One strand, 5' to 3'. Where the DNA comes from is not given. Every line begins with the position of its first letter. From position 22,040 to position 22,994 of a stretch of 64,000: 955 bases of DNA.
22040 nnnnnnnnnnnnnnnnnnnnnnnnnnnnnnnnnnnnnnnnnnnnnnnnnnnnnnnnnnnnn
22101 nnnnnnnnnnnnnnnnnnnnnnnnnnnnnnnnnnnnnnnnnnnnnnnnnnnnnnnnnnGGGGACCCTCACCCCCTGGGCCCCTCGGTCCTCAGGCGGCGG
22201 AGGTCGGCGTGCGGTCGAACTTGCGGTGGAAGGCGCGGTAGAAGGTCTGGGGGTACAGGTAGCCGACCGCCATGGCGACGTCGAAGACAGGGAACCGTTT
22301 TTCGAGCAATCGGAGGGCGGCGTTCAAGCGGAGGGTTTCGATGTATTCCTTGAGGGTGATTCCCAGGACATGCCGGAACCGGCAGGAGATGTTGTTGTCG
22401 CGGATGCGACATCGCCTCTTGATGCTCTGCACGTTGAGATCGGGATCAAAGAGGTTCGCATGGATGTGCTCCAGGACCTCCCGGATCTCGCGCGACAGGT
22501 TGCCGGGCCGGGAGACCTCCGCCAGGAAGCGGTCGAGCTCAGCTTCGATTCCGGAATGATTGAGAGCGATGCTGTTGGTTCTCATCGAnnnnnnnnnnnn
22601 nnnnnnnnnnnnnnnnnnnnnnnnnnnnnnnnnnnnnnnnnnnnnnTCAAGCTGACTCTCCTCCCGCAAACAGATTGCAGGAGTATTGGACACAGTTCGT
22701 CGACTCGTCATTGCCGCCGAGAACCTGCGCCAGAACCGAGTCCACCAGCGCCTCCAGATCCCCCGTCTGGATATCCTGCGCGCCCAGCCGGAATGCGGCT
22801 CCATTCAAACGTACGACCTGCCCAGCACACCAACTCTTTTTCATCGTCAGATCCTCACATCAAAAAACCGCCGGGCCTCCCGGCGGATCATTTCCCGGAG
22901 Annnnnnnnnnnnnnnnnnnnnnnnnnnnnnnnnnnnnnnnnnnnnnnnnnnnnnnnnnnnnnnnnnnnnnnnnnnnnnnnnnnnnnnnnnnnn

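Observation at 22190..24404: Radical SAM/SPASM maturase, a Cys-containing GG-leader peptide and an AraC regulator: a second, unclassified RiPP locus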

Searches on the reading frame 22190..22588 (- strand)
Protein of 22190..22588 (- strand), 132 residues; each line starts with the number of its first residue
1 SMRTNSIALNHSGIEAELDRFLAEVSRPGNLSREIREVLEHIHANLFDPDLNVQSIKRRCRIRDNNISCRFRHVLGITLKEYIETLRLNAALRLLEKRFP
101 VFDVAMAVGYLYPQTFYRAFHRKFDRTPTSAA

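Call 3: search_protein_families(library=ncbifam, proteins=[window:22190-22588:-], max_evalue=0.01)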
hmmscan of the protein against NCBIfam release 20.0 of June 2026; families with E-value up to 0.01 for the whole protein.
window:22190-22588:- (132 aa): 19 families
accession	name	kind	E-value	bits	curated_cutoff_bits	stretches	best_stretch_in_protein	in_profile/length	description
NF007584.0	PRK10219.1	equivalog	6.7e-16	58.6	174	1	35-130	7-102/107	superoxide response transcriptional regulator SoxS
TIGR04094.1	adjacent_YSIRK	equivalog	6.1e-13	48.5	200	1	30-128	282-379/383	YSIRK-targeted surface antigen transcriptional regulator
NF007693.0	PRK10371.1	equivalog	1.1e-08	34.6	253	1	34-125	199-290/309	transcriptional regulator MelR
NF012228.1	RobA_TF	equivalog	7.4e-08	32.2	380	1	35-129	5-99/286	MDR efflux pump AcrAB transcriptional activator RobA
NF007860.0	PRK10572.1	equivalog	1.6e-07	30.5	208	1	32-128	182-278/292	arabinose operon transcriptional regulator AraC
NF012144.2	ramA_TF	equivalog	1.8e-07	31.6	180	1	35-129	7-101/108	RamA family antibiotic efflux transcriptional regulator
NF049968.1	QhpR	equivalog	3.6e-07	29.6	250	1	17-129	172-281/284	AraC-like transcriptional regulator QhpR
NF006902.0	PRK09393.1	equivalog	4.9e-07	29.2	425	1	32-129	219-316/327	transcriptional regulator FtrA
NF011701.0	PRK15121.1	equivalog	5.2e-07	29.5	426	1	35-129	7-101/289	MDR efflux pump AcrAB transcriptional activator RobA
NF040475.1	chlor_reg_RclR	equivalog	2.2e-05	23.9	400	1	52-129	195-273/284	reactive chlorine-specific transcriptional regulator RclR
NF047455.1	TF_Staph_AryK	equivalog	3.4e-05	22.3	850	1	34-129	158-253/759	transcriptional regulator AryK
NF047788.1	TransRegPocR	equivalog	0.00014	21.2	500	1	32-129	188-285/296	transcriptional regulator PocR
NF012198.0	MarA_TF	equivalog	0.0004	20.6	250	1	30-128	6-104/124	MDR efflux pump AcrAB transcriptional activator MarA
NF008564.0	PRK11511.1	equivalog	0.0004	20.5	202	1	32-128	8-104/127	MDR efflux pump AcrAB transcriptional activator MarA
NF033869.1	viru_reg_Rsp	equivalog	0.00066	18.2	400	1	36-120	150-234/701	AraC family transcriptional regulator Rsp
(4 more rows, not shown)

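Call 4: search_protein_families(library=pfam, proteins=[window:22190-22588:-], max_evalue=0.01)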
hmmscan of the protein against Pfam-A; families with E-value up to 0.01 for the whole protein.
window:22190-22588:- (132 aa): 2 families
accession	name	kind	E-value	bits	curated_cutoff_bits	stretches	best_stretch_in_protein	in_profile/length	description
PF12833.13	HTH_18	-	2.6e-15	56.9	33.6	1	66-129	11-75/80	Helix-turn-helix domain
PF00165.29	HTH_AraC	-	6.3e-08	33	26.6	1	98-129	8-38/42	Bacterial regulatory helix-turn-helix proteins, AraC family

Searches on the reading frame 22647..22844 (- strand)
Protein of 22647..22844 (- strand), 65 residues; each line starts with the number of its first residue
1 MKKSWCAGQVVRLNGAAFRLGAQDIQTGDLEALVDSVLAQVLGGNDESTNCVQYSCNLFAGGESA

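Call 3: search_protein_families(library=ncbifam, proteins=[window:22647-22844:-], max_evalue=0.01)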
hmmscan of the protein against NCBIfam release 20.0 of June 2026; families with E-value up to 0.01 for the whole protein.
window:22647-22844:- (65 aa): 0 families

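Call 4: search_protein_families(library=pfam, proteins=[window:22647-22844:-], max_evalue=0.01)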
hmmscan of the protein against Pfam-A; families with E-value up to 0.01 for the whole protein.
window:22647-22844:- (65 aa): 0 families

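Call 15: search_protein_families(library=ncbifam, proteins=[window:22650-22844:-], max_evalue=10)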
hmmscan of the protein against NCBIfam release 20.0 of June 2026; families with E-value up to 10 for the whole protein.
seq(65 aa): 0 families

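Call 27: find_homologous_proteins(query=window:22647-22844:-, max_evalue=0.01)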
Query window:22647-22844:- (65 aa): 13 proteins with E <= 0.01 among 13 candidates.
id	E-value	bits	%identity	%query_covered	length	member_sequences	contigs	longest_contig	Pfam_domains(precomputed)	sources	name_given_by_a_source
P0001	1.4e-35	137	100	100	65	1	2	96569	-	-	-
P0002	6.5e-19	85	70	92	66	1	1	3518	-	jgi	jgi:hypothetical protein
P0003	4.3e-15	73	60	95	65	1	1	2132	-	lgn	-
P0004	5.0e-15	73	58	95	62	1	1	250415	-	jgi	jgi:hypothetical protein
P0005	1.2e-13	68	52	100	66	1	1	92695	-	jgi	-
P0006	3.1e-13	67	52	95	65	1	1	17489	-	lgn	-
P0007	1.1e-12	65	58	92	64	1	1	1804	-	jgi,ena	-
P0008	2.2e-12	64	57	92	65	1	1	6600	-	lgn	-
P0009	3.3e-12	64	55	92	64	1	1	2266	-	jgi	jgi:hypothetical protein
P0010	6.4e-12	63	51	97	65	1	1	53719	-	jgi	jgi:hypothetical protein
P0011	7.0e-12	63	53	98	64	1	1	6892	-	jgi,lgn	jgi:hypothetical protein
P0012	2.2e-11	61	55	92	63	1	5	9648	-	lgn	-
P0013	3.1e-11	61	53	92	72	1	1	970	-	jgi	jgi:hypothetical protein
